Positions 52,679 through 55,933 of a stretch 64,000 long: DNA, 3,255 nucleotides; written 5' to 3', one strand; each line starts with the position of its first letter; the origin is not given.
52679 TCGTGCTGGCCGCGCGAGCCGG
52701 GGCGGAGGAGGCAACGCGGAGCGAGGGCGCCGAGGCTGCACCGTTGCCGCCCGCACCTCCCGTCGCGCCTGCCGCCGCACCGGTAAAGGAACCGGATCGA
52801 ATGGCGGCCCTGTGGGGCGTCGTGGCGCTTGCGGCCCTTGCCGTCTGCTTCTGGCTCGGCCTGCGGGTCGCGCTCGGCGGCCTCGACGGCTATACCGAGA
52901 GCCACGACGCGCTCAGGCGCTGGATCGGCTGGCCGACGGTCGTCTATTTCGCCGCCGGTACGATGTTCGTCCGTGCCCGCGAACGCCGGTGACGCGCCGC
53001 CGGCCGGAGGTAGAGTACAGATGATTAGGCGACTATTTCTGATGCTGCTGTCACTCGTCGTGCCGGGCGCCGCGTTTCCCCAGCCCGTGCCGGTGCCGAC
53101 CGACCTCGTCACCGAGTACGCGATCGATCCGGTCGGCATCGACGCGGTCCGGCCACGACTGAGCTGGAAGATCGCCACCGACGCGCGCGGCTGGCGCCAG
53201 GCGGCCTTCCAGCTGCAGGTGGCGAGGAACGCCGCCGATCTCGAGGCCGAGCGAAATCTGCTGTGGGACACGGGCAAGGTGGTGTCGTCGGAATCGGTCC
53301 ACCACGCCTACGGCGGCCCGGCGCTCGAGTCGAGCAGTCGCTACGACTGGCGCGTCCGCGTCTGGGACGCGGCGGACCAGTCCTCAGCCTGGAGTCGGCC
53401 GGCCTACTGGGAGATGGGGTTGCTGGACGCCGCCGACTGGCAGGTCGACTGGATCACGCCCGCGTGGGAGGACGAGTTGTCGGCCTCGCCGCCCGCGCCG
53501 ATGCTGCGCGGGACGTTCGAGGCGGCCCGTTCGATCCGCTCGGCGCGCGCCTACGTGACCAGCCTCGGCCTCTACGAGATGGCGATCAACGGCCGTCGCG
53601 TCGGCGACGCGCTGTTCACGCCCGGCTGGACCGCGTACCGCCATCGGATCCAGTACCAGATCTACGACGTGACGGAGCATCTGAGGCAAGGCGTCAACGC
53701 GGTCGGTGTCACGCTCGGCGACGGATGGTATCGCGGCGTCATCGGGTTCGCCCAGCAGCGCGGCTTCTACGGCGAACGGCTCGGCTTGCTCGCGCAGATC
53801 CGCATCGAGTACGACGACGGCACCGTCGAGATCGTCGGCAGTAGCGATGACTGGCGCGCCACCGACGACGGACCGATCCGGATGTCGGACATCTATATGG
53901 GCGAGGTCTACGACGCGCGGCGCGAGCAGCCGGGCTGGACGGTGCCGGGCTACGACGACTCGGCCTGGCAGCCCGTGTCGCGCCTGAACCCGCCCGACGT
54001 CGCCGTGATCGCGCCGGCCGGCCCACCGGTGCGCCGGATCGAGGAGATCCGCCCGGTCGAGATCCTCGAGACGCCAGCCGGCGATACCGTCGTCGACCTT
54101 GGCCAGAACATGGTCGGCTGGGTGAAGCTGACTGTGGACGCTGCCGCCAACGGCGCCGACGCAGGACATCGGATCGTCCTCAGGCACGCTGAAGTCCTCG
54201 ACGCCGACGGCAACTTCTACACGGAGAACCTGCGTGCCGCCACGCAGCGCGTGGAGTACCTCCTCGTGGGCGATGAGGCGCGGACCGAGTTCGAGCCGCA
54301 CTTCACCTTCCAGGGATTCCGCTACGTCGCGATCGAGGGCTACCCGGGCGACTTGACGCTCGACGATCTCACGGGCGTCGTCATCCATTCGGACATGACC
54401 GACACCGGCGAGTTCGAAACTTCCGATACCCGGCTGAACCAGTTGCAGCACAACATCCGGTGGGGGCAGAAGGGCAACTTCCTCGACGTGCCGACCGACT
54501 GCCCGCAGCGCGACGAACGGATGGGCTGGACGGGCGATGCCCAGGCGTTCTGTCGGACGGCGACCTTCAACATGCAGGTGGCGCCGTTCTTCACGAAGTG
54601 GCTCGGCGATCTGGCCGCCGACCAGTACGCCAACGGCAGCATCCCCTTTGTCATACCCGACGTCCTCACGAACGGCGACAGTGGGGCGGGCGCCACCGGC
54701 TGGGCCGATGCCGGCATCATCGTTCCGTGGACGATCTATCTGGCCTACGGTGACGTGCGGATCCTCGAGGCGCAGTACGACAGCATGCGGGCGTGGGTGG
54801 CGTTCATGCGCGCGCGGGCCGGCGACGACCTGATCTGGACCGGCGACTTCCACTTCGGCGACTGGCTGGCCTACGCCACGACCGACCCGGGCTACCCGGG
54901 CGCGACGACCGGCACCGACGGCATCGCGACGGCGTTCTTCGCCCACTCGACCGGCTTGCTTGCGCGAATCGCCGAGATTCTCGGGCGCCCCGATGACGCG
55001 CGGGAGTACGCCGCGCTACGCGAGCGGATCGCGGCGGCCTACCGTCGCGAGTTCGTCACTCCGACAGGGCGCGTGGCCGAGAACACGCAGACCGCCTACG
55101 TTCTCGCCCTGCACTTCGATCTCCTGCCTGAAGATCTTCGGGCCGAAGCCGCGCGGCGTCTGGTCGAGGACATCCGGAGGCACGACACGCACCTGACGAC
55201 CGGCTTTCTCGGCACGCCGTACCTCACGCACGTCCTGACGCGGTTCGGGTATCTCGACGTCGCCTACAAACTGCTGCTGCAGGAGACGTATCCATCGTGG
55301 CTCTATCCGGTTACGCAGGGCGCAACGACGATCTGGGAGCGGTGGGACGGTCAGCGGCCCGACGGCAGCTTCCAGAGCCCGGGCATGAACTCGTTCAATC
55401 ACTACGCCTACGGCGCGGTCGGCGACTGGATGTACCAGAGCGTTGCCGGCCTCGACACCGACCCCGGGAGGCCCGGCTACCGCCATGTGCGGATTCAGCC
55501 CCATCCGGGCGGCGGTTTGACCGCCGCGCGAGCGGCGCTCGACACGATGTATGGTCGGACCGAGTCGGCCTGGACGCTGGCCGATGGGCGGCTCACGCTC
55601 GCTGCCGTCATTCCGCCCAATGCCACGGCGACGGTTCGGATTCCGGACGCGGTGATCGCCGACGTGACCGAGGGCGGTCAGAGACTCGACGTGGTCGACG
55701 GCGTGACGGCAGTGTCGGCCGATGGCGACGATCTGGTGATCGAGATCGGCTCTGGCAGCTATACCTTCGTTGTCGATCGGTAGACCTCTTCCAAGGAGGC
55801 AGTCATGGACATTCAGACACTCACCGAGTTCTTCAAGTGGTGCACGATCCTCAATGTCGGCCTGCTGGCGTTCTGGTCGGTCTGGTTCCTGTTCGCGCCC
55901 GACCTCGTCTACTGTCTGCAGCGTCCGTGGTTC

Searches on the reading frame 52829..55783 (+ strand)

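Call 49: search_protein_families(library=pfam, proteins=[window:52829-55783:+], max_evalue=0.0001)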
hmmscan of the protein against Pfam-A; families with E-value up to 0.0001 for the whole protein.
window:52829-55783:+ (984 aa): 5 families
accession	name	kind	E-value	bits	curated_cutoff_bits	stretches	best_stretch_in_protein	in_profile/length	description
PF17389.8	Bac_rhamnosid6H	-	2.7e-128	428.5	24.5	1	525-872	2-339/339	Bacterial alpha-L-rhamnosidase 6 hairpin glycosidase domain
PF08531.16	Bac_rhamnosid_N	-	9e-64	214.9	25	1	235-404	2-171/172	Alpha-L-rhamnosidase N-terminal domain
PF25788.1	Ig_Rha78A_N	-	3e-37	127.5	27.4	1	90-200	1-105/105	Rha78A-like, N-terminal immunoglobulin domain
PF05592.18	Bac_rhamnosid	-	6.1e-29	100.4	22.2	1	415-520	3-102/102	Bacterial alpha-L-rhamnosidase concanavalin-like domain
PF17390.7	Bac_rhamnosid_C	-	1.3e-19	70.2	22.1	1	876-948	3-73/78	Bacterial alpha-L-rhamnosidase C-terminal domain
